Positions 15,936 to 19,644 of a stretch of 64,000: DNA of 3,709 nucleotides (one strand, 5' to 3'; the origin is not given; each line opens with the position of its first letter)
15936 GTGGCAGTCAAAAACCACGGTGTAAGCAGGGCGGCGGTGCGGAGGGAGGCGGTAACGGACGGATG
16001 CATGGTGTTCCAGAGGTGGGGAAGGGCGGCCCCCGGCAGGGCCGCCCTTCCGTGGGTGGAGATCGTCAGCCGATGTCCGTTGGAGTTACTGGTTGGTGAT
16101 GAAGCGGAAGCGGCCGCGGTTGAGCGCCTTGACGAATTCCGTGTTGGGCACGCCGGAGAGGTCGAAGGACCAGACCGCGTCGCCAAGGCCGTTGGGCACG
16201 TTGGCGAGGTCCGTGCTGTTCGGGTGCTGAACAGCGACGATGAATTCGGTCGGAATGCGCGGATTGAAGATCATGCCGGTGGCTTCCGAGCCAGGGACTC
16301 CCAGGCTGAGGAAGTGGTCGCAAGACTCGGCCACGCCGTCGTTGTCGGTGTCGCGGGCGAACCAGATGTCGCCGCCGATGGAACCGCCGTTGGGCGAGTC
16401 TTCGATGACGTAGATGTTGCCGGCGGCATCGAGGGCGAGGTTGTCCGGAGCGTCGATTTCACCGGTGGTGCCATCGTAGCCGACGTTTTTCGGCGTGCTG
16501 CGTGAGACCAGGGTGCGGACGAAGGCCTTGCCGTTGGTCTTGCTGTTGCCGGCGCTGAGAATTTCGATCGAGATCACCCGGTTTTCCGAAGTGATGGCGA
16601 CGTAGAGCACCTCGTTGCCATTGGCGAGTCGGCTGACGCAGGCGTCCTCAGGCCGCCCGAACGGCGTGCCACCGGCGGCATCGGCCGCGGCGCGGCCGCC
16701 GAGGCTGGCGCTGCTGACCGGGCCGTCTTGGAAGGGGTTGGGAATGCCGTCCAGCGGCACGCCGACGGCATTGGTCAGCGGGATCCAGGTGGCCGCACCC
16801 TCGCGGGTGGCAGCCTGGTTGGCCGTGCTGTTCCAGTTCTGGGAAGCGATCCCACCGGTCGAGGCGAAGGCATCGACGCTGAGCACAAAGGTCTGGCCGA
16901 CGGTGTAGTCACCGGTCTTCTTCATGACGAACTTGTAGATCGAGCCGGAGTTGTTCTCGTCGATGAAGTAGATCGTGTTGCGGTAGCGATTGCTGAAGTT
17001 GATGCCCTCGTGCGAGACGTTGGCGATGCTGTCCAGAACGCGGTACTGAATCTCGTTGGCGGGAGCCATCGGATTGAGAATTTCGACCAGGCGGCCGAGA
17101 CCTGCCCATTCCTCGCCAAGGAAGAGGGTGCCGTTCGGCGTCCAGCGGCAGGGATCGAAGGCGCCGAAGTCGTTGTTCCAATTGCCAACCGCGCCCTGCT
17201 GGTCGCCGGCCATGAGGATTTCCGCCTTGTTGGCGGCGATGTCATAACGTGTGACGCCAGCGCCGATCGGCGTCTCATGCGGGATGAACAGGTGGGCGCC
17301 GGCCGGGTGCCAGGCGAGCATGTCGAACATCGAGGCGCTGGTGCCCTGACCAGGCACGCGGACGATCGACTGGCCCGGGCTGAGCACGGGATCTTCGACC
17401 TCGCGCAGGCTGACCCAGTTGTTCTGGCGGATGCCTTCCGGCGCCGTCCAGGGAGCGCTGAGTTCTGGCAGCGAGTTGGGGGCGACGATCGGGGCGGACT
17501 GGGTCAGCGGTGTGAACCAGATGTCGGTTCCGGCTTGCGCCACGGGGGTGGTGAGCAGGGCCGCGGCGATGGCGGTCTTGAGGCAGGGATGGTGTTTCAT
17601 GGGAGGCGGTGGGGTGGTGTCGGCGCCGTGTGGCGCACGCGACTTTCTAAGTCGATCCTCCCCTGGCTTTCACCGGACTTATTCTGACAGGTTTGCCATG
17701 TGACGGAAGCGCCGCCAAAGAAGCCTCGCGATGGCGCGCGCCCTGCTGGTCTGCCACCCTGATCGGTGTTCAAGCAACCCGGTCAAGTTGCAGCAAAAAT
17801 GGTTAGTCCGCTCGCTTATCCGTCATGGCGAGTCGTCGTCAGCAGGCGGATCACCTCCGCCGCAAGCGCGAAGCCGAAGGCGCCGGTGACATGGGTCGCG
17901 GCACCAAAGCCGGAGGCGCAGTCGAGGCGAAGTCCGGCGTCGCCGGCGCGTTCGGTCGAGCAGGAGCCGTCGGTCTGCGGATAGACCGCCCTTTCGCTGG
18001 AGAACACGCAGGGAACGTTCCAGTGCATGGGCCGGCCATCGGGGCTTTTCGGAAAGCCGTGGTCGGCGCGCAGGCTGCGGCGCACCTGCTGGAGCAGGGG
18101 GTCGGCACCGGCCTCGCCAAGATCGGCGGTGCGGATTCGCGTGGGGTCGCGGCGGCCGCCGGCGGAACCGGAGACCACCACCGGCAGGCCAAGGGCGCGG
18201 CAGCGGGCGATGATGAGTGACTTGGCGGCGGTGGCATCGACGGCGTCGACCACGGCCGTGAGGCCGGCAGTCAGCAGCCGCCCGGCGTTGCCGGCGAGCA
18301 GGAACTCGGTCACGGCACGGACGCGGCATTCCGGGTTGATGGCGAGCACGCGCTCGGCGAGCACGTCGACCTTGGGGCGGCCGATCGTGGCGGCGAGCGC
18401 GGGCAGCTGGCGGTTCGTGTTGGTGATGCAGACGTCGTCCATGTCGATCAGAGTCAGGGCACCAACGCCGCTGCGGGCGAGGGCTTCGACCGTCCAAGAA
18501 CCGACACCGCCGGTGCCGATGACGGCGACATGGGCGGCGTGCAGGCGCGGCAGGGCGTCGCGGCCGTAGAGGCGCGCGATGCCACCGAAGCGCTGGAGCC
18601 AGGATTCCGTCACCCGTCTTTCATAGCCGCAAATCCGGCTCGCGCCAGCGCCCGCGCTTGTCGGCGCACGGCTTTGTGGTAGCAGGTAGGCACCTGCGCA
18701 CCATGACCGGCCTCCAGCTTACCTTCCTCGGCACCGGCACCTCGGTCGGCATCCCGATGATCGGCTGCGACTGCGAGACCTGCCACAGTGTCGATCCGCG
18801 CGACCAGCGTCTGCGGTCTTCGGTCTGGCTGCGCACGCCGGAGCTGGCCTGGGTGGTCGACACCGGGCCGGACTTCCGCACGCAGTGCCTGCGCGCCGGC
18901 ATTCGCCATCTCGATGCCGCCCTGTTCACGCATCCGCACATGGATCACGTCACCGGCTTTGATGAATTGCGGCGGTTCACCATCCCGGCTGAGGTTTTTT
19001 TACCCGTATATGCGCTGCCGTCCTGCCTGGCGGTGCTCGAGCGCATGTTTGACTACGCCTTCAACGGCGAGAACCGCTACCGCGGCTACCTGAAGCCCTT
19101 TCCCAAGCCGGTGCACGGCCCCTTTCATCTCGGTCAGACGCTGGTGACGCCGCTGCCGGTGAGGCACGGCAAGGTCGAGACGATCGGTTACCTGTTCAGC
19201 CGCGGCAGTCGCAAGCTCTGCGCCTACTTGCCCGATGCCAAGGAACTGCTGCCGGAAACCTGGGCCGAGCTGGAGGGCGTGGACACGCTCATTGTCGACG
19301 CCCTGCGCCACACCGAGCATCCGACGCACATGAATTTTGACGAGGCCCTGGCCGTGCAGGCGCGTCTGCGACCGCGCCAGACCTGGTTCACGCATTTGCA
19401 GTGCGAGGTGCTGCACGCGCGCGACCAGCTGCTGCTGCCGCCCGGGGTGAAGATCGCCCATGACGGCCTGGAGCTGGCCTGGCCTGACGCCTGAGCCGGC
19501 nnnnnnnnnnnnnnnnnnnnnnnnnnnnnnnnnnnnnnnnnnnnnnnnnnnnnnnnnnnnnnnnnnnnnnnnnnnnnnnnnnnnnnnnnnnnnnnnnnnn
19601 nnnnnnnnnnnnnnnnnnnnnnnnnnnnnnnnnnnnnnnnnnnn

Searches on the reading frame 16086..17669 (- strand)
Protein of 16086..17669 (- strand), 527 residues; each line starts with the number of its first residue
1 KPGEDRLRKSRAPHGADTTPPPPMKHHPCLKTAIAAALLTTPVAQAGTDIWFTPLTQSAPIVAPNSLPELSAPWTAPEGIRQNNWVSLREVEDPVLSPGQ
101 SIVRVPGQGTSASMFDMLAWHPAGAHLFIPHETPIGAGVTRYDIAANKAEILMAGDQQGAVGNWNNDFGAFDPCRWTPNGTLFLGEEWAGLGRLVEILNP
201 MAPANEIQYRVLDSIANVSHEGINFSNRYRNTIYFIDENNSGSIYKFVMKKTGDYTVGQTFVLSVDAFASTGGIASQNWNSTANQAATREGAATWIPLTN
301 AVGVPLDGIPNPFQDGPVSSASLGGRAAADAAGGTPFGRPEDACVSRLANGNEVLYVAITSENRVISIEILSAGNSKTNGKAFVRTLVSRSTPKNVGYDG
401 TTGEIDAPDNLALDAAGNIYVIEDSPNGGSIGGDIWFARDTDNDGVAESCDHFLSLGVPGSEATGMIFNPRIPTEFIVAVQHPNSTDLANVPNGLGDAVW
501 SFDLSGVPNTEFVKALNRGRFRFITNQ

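Call 21: search_protein_families(library=pfam, proteins=[window:16086-17669:-], max_evalue=0.001)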
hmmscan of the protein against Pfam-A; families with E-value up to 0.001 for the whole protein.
window:16086-17669:- (527 aa): 1 family
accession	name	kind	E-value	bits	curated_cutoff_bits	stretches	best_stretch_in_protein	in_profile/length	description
PF05787.19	PhoX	-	1.5e-16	61.1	24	1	191-483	213-514/515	Alkaline phosphatase PhoX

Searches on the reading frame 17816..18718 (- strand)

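Call 21: search_protein_families(library=pfam, proteins=[window:17816-18718:-], max_evalue=0.001)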
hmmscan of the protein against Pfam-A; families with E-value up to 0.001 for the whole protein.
window:17816-18718:- (300 aa): 1 family
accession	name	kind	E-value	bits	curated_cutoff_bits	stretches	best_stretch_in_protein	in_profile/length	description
PF00899.27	ThiF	-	2.2e-37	128.9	28.1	1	49-296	8-205/238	ThiF family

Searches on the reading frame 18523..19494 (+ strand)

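Call 21: search_protein_families(library=pfam, proteins=[window:18523-19494:+], max_evalue=0.001)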
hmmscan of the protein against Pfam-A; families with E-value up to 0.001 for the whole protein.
window:18523-19494:+ (323 aa): 2 families
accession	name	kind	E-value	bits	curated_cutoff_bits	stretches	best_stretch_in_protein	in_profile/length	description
PF12706.13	Lactamase_B_2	-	2.8e-34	118.9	27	1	111-291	4-199/200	Beta-lactamase superfamily domain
PF00753.33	Lactamase_B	-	2.6e-08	34.5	22.7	1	97-203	5-97/196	Metallo-beta-lactamase superfamily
